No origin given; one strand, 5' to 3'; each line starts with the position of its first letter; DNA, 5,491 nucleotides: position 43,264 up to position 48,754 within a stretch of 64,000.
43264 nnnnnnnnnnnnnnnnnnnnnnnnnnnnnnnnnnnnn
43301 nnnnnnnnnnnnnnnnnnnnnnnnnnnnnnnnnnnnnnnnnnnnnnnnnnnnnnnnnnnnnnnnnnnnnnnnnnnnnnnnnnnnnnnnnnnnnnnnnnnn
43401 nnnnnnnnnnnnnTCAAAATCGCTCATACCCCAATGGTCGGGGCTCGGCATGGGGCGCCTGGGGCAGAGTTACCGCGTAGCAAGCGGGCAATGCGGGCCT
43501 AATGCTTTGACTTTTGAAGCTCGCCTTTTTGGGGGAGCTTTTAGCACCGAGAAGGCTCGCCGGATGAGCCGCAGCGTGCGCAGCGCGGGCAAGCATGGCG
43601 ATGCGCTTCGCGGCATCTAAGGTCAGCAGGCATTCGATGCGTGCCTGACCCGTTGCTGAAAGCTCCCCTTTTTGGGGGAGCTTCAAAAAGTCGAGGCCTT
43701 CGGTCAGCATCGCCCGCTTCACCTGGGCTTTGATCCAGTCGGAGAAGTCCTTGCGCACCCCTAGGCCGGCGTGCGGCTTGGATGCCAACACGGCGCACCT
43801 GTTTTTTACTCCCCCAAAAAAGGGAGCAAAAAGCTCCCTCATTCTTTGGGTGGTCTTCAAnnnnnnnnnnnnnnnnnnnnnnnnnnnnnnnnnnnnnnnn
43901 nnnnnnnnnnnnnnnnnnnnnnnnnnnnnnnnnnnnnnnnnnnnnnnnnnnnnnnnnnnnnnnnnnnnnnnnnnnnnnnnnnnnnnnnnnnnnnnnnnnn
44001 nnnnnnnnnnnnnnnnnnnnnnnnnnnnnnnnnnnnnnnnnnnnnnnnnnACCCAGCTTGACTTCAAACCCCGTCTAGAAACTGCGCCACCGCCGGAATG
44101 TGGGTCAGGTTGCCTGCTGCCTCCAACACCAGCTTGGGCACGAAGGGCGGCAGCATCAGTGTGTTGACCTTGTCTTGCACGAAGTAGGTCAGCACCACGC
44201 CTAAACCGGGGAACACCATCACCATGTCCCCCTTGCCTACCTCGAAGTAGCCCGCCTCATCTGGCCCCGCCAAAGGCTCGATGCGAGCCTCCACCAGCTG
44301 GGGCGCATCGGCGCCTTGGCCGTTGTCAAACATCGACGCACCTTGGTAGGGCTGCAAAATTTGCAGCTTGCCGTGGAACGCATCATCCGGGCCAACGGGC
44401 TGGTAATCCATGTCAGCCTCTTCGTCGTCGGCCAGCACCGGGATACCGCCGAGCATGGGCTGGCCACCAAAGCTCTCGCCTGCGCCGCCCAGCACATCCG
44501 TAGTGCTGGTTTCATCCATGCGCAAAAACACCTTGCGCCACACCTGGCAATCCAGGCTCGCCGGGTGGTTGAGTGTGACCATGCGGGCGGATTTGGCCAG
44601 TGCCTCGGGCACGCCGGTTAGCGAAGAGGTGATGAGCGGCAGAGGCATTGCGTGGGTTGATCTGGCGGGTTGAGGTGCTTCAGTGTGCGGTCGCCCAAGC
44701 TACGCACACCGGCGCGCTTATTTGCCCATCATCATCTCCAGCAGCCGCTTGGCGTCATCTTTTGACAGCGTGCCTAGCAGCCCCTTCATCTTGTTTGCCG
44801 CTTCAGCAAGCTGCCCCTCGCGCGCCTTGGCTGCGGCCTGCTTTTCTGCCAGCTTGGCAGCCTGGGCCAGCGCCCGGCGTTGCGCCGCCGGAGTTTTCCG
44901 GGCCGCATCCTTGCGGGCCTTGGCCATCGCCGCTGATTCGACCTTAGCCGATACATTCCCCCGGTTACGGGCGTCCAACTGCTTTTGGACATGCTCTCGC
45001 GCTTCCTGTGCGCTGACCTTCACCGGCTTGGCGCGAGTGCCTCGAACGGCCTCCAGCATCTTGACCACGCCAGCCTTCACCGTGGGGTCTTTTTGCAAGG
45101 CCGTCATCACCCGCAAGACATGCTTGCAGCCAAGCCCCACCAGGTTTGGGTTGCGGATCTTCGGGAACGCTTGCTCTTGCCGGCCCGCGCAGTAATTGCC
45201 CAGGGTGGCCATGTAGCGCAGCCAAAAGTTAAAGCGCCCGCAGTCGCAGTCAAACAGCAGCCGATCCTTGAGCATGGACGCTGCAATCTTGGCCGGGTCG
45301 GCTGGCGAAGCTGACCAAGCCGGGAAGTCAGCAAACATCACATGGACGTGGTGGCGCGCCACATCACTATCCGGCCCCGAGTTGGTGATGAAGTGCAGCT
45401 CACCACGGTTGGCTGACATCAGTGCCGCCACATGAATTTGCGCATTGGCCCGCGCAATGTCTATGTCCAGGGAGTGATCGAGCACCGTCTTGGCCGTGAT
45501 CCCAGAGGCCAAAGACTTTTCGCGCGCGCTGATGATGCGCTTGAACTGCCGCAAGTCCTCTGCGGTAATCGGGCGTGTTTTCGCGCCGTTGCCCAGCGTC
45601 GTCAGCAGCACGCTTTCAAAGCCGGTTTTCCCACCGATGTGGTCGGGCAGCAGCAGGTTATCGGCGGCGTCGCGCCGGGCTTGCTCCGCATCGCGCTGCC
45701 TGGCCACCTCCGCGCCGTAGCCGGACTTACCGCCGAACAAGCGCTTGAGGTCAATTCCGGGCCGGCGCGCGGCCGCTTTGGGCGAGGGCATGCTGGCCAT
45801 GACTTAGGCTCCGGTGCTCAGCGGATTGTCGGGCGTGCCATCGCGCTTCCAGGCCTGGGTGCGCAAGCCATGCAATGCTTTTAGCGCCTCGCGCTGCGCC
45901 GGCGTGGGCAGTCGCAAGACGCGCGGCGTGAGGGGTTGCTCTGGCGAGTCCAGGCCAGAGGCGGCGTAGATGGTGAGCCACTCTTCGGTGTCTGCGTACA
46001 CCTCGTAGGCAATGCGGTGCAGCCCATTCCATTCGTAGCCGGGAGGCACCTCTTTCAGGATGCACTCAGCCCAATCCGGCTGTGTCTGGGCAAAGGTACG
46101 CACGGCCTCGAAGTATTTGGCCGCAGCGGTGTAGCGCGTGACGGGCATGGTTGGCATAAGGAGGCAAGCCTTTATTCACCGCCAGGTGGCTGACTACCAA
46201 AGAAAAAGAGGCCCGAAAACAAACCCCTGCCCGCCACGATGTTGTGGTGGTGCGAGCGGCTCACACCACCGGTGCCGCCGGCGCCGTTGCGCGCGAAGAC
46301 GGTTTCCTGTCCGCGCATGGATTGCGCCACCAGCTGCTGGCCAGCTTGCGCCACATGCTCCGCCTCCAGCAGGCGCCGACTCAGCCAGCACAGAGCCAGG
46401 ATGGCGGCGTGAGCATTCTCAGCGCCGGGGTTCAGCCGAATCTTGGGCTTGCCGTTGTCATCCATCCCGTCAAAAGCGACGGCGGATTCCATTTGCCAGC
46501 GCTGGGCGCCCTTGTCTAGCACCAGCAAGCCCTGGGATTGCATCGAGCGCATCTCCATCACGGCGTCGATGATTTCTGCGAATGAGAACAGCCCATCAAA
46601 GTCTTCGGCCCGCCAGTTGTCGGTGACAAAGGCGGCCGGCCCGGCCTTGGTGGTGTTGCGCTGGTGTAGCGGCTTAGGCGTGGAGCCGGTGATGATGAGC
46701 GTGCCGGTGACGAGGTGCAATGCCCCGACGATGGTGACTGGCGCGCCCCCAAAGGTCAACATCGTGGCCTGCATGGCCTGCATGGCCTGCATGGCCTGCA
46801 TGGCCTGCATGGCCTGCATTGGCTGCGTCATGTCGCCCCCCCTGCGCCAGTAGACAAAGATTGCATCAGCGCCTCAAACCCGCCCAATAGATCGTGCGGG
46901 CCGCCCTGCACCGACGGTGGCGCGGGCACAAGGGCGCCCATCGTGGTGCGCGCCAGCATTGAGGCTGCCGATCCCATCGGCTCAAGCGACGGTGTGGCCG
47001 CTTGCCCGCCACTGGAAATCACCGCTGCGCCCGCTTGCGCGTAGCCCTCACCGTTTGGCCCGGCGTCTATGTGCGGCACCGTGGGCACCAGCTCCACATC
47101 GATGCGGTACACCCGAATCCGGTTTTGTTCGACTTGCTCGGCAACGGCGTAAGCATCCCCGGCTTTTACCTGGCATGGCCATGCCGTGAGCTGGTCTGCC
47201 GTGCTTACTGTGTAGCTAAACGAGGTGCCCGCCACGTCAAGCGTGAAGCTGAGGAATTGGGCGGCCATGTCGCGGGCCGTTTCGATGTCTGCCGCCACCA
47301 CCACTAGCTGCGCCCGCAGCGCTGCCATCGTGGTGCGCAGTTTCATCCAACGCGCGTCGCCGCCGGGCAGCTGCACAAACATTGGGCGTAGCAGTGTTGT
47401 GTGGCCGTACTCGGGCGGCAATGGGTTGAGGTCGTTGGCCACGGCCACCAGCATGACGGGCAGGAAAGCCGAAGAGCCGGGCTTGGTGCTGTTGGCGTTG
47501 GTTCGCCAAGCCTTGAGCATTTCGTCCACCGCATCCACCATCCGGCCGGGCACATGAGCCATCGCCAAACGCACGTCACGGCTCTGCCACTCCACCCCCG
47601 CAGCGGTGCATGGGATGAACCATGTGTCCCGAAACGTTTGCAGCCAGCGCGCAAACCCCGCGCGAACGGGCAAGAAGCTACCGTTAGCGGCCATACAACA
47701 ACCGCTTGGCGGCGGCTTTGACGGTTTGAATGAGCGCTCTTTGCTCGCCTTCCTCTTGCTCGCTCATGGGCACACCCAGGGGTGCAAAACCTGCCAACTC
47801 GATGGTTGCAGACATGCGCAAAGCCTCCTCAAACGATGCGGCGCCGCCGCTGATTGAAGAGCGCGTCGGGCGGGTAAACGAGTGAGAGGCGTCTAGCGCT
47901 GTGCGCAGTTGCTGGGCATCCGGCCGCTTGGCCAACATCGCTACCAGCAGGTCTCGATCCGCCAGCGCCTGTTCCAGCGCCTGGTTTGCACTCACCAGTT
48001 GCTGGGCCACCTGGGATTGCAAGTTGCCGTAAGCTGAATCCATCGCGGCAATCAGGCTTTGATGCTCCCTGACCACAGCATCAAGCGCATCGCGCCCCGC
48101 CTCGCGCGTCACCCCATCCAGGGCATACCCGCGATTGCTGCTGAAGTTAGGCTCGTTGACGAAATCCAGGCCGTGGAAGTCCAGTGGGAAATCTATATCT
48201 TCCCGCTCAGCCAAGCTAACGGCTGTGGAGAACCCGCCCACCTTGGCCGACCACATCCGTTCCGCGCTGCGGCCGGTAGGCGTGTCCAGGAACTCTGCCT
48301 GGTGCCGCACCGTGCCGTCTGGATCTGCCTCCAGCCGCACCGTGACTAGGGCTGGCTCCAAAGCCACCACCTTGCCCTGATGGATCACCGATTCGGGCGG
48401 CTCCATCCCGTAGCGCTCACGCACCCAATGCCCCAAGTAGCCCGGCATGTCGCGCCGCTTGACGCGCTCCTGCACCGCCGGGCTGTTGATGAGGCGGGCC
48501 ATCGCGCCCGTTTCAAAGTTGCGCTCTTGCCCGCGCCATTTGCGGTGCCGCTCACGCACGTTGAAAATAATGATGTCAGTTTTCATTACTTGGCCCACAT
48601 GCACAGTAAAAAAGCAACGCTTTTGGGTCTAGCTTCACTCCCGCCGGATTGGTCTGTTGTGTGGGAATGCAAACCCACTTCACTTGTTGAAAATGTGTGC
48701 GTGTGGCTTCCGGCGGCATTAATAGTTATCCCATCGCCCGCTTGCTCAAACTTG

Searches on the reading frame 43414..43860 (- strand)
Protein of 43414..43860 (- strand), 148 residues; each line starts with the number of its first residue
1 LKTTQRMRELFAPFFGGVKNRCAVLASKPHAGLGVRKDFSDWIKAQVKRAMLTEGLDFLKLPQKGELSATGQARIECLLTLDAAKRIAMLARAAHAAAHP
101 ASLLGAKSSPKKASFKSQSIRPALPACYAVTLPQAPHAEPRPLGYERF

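Call 58: search_protein_families(library=pfam, proteins=[window:43414-43860:-], max_evalue=0.01)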
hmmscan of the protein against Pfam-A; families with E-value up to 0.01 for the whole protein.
window:43414-43860:- (148 aa): 1 family
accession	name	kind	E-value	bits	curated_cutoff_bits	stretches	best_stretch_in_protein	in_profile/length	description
PF08346.17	AntA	-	2.7e-14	53.9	27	1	26-92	3-67/68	AntA/AntB antirepressor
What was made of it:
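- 43414..43860 (-): AntA-domain ORF (148 aa) directly upstream of the 1291-aa gene. It is a second window-specific insertion. PF08346 E 2.7e-14 (call 58).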

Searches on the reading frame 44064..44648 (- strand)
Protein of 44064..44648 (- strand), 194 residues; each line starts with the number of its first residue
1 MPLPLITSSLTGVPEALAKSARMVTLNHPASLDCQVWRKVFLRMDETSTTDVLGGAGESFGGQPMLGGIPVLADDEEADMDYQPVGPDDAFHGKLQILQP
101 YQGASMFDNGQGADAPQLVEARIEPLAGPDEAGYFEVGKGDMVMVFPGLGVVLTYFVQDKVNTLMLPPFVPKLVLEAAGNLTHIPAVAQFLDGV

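Call 50: search_protein_families(library=phrogs, proteins=[window:44064-44648:-], max_evalue=0.0001)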
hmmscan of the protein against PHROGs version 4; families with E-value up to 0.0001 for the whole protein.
window:44064-44648:- (194 aa): 1 family
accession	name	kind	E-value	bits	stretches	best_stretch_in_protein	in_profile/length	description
phrog_4597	-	unknown function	4.3e-20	73.1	1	7-185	3-174/180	-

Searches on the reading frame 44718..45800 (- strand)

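Call 50: search_protein_families(library=phrogs, proteins=[window:44718-45800:-], max_evalue=0.0001)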
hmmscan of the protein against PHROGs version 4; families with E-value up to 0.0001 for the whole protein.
window:44718-45800:- (360 aa): 2 families
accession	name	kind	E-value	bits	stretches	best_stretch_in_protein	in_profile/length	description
phrog_4315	-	unknown function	6.4e-77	260.2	1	37-344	47-354/370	-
phrog_1722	-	tail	8.8e-43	147.9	1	35-341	31-347/410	tail protein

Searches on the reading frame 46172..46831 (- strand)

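Call 50: search_protein_families(library=phrogs, proteins=[window:46172-46831:-], max_evalue=0.0001)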
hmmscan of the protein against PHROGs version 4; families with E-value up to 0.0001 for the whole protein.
window:46172-46831:- (219 aa): 1 family
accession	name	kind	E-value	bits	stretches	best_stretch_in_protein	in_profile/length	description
phrog_4179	-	unknown function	3.8e-16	60.6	1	16-167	3-154/169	-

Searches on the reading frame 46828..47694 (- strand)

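Call 50: search_protein_families(library=phrogs, proteins=[window:46828-47694:-], max_evalue=0.0001)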
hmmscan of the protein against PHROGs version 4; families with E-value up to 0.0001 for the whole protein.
window:46828-47694:- (288 aa): 1 family
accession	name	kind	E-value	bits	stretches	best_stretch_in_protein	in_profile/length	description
phrog_4333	-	unknown function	2.8e-37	129.5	1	4-213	5-215/272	-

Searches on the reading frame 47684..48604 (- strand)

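Call 50: search_protein_families(library=phrogs, proteins=[window:47684-48604:-], max_evalue=0.0001)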
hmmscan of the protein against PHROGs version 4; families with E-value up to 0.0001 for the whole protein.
window:47684-48604:- (306 aa): 3 families
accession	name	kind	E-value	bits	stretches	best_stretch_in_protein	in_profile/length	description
phrog_30560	-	unknown function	3.4e-64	218.1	1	6-238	4-235/294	-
phrog_4727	-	unknown function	2.7e-50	172.5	1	8-215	7-205/305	-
phrog_1801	-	tail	1.6e-30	107.5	1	6-235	4-242/339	tail fiber protein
